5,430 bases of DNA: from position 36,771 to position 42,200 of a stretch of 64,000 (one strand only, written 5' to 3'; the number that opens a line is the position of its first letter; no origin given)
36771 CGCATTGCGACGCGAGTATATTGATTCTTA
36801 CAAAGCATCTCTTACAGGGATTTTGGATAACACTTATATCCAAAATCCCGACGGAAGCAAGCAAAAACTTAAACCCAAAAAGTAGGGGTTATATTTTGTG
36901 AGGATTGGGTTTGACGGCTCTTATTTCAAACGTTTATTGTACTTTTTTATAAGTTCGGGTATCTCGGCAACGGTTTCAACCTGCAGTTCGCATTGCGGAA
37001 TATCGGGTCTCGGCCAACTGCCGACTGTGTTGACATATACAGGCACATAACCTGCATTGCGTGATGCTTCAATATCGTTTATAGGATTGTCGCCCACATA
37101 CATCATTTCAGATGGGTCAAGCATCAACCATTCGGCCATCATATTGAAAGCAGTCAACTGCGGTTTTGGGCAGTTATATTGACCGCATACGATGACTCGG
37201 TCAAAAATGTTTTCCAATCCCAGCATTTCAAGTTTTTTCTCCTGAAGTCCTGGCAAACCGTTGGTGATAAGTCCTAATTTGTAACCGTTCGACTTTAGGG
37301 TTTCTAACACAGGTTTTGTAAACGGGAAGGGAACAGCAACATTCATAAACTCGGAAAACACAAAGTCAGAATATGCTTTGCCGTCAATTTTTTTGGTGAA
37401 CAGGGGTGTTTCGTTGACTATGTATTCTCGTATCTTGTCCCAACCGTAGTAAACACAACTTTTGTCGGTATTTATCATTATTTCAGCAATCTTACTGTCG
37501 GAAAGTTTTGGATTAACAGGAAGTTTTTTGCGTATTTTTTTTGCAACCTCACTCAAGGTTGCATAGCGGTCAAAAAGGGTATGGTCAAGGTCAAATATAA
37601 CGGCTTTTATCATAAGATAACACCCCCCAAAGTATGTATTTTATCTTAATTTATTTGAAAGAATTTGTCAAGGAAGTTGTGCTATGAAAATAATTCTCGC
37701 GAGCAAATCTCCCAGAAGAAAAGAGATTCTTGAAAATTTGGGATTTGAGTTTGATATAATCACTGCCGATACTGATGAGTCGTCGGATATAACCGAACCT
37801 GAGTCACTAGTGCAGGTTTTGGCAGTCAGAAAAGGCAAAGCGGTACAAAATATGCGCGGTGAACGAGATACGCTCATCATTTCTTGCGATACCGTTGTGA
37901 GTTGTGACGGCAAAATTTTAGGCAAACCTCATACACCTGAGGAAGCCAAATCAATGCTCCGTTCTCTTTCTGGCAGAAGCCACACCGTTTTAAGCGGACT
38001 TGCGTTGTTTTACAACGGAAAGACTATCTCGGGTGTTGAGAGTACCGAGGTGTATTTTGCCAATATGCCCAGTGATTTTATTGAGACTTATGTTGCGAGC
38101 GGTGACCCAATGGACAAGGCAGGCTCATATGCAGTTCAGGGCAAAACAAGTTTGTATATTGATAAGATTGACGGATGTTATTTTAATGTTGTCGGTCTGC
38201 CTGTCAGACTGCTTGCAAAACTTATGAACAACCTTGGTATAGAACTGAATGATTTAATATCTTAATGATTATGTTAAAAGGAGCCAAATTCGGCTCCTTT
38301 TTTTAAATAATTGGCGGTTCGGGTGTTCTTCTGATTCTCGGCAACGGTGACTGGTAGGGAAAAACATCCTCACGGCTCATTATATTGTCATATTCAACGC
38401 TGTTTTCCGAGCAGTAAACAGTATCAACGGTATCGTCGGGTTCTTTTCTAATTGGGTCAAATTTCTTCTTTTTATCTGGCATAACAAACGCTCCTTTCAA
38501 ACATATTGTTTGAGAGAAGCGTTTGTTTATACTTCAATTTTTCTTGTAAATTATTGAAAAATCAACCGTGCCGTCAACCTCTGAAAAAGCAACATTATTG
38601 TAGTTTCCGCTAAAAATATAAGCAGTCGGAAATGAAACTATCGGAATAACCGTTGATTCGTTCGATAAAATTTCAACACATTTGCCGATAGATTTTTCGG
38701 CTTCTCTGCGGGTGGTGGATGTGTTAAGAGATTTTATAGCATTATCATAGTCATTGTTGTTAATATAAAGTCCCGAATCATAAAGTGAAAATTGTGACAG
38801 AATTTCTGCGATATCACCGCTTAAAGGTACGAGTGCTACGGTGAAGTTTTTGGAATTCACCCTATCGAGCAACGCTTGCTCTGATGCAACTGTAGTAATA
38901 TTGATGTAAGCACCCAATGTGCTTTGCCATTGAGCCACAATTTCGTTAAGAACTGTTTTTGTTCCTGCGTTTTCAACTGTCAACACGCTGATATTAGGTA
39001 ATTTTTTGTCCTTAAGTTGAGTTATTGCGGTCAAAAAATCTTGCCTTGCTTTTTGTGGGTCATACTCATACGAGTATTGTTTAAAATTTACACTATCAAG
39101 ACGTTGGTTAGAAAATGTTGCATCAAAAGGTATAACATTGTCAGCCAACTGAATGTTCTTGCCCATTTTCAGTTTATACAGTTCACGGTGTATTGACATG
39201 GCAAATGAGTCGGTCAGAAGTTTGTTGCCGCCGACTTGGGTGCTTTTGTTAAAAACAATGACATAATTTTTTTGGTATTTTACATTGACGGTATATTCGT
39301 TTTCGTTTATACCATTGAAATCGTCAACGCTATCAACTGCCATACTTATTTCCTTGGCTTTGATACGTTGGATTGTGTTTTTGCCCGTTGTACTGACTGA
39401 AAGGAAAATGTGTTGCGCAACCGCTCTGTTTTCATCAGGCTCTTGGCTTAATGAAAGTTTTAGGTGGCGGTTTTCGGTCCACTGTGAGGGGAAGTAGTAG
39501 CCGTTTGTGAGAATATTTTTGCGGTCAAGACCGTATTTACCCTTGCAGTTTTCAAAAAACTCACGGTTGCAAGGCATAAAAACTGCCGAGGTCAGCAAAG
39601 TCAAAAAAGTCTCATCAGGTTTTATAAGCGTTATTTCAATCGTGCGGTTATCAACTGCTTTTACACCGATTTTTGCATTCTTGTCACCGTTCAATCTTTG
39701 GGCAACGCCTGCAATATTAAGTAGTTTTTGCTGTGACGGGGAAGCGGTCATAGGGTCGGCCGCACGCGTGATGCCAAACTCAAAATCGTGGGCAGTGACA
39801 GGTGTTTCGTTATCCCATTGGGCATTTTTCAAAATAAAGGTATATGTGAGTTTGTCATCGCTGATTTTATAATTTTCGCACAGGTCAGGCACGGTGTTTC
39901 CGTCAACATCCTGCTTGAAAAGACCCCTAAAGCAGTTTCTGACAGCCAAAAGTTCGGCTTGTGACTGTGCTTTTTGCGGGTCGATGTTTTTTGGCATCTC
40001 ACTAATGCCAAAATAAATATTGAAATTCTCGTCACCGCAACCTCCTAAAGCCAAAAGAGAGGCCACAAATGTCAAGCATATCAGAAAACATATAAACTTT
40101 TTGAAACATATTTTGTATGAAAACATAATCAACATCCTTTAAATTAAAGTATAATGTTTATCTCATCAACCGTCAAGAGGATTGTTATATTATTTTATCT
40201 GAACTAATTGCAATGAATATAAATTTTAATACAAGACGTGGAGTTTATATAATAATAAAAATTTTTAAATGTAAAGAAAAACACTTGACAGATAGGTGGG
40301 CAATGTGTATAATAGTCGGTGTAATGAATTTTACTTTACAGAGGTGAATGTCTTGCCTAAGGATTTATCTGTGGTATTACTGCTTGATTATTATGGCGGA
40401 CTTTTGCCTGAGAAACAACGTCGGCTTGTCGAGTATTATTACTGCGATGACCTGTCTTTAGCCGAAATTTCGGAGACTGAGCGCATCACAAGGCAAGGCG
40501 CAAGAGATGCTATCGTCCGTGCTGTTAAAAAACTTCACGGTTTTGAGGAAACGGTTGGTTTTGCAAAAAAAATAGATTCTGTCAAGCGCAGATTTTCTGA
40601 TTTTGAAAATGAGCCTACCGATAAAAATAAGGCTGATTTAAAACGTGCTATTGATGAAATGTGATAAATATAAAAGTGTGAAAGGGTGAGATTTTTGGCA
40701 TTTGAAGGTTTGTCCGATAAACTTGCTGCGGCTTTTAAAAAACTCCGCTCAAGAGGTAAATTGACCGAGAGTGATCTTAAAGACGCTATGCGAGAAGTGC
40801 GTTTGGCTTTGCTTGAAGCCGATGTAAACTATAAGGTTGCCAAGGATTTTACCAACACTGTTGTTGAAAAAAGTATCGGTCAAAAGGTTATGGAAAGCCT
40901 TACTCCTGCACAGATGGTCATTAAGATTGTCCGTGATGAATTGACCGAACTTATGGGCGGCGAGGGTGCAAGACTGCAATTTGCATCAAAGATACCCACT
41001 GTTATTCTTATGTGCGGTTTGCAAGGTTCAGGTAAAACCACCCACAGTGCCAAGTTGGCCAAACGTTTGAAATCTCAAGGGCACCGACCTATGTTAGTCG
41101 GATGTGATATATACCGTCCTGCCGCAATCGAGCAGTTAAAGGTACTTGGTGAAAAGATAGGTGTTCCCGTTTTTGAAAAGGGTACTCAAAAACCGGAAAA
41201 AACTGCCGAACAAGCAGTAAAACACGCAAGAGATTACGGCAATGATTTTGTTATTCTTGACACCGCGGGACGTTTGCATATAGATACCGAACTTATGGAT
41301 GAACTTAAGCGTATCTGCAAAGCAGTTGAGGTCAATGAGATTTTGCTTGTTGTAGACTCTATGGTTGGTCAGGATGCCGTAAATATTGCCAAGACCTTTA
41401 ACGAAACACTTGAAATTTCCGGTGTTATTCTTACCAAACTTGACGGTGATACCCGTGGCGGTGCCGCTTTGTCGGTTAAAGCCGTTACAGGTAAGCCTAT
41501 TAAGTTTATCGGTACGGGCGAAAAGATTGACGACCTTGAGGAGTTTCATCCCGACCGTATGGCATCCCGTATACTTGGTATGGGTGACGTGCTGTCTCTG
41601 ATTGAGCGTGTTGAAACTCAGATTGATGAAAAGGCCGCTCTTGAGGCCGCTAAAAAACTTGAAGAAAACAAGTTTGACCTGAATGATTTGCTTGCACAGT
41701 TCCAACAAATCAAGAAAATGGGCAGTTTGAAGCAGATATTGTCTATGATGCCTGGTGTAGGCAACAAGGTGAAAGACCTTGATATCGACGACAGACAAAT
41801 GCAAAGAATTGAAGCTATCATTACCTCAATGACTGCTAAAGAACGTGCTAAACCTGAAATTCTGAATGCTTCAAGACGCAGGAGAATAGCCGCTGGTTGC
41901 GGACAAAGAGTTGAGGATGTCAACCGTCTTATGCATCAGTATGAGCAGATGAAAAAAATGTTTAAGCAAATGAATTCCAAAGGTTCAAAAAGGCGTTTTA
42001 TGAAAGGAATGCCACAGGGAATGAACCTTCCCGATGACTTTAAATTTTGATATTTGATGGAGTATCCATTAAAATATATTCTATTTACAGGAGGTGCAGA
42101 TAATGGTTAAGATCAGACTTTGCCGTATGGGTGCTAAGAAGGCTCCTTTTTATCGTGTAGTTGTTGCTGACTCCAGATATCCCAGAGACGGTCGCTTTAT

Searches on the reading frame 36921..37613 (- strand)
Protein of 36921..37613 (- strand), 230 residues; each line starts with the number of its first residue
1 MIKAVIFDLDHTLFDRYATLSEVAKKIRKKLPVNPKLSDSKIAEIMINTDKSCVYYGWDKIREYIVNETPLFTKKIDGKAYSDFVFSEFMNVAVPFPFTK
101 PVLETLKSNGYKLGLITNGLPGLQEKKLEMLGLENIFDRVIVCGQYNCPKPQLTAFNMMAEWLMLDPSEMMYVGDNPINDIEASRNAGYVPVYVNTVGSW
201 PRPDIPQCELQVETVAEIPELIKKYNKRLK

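Call 76: search_protein_families(library=pfam, proteins=[window:36921-37613:-], max_evalue=0.00001)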
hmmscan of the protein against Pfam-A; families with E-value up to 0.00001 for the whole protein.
window:36921-37613:- (230 aa): 3 families
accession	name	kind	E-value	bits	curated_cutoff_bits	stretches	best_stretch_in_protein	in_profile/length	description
PF13419.12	HAD_2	-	4.2e-26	92.6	23.8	1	5-189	1-173/178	Haloacid dehalogenase-like hydrolase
PF00702.32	Hydrolase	-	7.2e-19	69.4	26.4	1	2-188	1-191/191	haloacid dehalogenase-like hydrolase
PF13242.12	Hydrolase_like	-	1.4e-06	28.6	22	1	148-196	2-50/75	HAD-hyrolase-like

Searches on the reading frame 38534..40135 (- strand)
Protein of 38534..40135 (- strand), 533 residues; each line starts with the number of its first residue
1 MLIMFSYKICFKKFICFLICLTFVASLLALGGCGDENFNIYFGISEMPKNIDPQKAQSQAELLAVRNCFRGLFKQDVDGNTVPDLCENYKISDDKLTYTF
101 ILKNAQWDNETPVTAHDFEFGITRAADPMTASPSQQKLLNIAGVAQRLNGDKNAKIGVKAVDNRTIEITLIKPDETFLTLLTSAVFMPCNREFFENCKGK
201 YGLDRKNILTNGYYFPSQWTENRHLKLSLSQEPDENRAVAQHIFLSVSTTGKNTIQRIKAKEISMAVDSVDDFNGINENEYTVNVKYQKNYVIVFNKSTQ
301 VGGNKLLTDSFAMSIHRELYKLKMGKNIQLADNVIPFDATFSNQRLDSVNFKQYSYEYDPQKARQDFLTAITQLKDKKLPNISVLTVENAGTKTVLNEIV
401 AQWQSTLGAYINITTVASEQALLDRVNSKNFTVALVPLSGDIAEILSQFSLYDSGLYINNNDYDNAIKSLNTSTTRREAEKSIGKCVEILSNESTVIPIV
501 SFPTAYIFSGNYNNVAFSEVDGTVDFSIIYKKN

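Call 76: search_protein_families(library=pfam, proteins=[window:38534-40135:-], max_evalue=0.00001)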
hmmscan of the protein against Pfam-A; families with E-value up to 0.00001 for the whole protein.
window:38534-40135:- (533 aa): 1 family
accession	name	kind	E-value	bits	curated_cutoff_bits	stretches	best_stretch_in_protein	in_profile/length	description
PF00496.27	SBP_bac_5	-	1.5e-34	120.1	32.4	1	81-454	2-362/368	Bacterial extracellular solute-binding proteins, family 5 Middle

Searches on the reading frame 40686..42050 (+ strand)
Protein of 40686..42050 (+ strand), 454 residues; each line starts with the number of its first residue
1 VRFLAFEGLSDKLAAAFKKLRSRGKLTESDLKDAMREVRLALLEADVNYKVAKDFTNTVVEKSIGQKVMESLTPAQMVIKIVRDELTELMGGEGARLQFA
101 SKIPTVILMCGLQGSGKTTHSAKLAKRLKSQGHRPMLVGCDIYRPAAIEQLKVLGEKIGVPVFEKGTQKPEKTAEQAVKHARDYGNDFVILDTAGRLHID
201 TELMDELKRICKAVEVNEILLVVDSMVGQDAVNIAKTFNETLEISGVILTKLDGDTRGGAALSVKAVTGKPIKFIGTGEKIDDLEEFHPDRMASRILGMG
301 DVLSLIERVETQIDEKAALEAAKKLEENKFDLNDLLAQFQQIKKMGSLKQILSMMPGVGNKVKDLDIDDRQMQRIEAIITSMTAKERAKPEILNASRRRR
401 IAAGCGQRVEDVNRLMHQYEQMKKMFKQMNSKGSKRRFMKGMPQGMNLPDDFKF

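Call 76: search_protein_families(library=pfam, proteins=[window:40686-42050:+], max_evalue=0.00001)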
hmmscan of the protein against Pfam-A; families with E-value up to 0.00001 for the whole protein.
window:40686-42050:+ (454 aa): 5 families
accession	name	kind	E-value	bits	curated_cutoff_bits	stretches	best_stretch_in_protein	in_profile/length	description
PF00448.28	SRP54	-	3.3e-78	262.3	22.7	1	104-298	1-196/196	SRP54-type protein, GTPase domain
PF02978.25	SRP_SPB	-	4.8e-36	123.5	27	1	329-426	1-91/91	Signal peptide binding domain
PF02881.24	SRP54_N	-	3.3e-22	78.9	22.4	1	9-86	1-75/75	SRP54-type protein, helical bundle domain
PF01656.29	CbiA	-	2e-06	28.2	25.4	0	114-257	9-88/125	CobQ/CobB/MinD/ParA nucleotide binding domain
PF13401.12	AAA_22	-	4.3e-06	27.5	27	0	105-213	6-110/130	AAA domain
